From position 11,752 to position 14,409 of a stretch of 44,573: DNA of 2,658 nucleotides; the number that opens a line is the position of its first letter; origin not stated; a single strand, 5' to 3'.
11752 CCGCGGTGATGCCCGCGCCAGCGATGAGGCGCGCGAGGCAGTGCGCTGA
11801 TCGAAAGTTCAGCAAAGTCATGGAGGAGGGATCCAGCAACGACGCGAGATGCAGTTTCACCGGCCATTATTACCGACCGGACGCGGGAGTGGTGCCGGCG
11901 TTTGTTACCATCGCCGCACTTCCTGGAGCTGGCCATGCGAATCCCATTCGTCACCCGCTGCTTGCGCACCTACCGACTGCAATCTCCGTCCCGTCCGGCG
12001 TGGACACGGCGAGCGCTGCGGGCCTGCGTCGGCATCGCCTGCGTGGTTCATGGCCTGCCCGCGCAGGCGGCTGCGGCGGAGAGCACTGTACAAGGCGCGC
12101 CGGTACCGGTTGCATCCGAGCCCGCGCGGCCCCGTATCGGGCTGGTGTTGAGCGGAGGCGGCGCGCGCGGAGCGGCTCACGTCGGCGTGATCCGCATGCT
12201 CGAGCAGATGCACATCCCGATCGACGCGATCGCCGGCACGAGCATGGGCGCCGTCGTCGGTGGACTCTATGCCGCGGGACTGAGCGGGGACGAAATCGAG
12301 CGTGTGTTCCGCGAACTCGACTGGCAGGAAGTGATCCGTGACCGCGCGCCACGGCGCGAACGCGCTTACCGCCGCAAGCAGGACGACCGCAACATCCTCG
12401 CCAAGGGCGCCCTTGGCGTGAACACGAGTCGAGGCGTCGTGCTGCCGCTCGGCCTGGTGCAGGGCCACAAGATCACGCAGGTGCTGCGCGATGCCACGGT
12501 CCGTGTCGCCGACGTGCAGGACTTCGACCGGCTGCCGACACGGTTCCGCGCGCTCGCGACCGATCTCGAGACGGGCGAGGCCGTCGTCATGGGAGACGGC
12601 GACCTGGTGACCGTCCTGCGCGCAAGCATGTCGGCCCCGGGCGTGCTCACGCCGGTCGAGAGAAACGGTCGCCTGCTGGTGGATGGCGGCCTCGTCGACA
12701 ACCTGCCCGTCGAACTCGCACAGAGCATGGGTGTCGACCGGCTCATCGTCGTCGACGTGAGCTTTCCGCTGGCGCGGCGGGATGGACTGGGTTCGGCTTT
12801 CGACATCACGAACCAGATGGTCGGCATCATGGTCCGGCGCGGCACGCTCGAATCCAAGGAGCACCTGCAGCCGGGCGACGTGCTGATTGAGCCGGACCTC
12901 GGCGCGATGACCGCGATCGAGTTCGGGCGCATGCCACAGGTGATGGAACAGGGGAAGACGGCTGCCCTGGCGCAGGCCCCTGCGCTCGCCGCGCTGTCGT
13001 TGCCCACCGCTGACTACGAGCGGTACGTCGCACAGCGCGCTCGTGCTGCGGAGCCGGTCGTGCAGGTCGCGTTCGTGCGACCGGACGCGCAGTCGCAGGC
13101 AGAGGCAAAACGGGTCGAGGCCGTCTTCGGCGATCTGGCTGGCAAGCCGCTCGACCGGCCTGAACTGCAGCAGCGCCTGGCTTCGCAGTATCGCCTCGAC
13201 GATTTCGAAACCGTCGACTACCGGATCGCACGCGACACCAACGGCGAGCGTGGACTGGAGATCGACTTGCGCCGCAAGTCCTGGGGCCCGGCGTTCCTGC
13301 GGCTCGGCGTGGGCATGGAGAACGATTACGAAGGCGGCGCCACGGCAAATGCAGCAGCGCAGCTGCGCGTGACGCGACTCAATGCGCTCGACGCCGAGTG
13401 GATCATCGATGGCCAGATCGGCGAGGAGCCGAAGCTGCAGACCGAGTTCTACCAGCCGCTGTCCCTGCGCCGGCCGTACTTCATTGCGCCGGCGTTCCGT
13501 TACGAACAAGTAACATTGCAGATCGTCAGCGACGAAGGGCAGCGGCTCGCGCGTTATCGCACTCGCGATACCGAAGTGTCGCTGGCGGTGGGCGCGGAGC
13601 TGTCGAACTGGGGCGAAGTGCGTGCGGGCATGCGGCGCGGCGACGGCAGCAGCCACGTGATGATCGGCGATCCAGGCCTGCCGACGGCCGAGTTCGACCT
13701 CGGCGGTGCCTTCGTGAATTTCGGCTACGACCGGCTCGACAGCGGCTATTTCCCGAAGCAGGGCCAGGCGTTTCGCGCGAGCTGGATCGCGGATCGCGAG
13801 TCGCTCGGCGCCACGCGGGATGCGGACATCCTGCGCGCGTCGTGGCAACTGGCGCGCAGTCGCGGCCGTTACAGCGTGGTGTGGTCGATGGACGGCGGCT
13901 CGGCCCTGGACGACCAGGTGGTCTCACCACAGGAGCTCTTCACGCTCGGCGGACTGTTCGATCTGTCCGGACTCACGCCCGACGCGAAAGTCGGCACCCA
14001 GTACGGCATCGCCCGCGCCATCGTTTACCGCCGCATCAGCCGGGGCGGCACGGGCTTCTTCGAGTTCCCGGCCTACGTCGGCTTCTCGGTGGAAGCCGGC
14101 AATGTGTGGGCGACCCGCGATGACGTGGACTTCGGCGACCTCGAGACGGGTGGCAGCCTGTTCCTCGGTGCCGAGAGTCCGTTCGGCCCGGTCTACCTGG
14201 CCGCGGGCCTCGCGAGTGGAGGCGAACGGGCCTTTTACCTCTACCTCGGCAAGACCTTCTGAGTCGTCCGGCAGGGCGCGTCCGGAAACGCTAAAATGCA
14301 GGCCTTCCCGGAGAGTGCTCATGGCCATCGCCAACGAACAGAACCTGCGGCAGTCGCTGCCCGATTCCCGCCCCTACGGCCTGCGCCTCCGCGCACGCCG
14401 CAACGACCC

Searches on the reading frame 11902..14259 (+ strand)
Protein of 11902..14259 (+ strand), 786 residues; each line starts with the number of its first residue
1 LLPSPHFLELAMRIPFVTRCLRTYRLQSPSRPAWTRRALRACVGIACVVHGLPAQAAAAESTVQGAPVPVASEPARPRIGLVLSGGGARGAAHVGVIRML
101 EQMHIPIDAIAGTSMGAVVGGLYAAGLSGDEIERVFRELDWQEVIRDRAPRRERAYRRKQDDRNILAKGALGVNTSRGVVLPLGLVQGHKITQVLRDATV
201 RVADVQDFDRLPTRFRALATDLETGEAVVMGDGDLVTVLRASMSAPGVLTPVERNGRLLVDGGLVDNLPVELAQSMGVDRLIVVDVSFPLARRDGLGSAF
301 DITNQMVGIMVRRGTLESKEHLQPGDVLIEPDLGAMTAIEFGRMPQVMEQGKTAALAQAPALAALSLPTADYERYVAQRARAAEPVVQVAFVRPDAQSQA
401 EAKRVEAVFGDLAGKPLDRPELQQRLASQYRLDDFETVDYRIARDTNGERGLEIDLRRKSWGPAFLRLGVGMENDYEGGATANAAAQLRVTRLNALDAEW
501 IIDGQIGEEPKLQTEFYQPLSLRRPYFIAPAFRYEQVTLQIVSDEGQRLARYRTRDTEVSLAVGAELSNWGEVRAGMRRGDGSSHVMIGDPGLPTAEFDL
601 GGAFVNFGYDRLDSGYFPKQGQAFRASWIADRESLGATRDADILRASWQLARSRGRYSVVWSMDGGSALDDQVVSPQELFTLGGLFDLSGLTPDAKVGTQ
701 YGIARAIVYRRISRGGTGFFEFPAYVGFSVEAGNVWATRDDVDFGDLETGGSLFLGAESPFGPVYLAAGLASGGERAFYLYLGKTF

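Call 95: search_solved_structures(query=window:11902-14259:+, max_evalue=0.00001)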
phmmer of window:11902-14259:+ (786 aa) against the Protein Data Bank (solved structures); distinct sequences matched with E-value up to 0.00001: 5.
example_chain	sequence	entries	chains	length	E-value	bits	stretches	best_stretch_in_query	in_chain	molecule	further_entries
5fqu_A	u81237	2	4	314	1.1e-86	295.1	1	75-369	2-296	PATATIN-LIKE PROTEIN, PLPD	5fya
4akx_B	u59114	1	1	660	1.1e-06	30.5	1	77-238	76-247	EXOU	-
3tu3_B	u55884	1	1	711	1.3e-06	30.3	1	77-238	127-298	ExoU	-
4kyi_A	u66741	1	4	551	7.3e-06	27.8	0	75-146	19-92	VipD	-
4akf_A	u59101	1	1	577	8.7e-06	27.6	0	76-146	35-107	VIPD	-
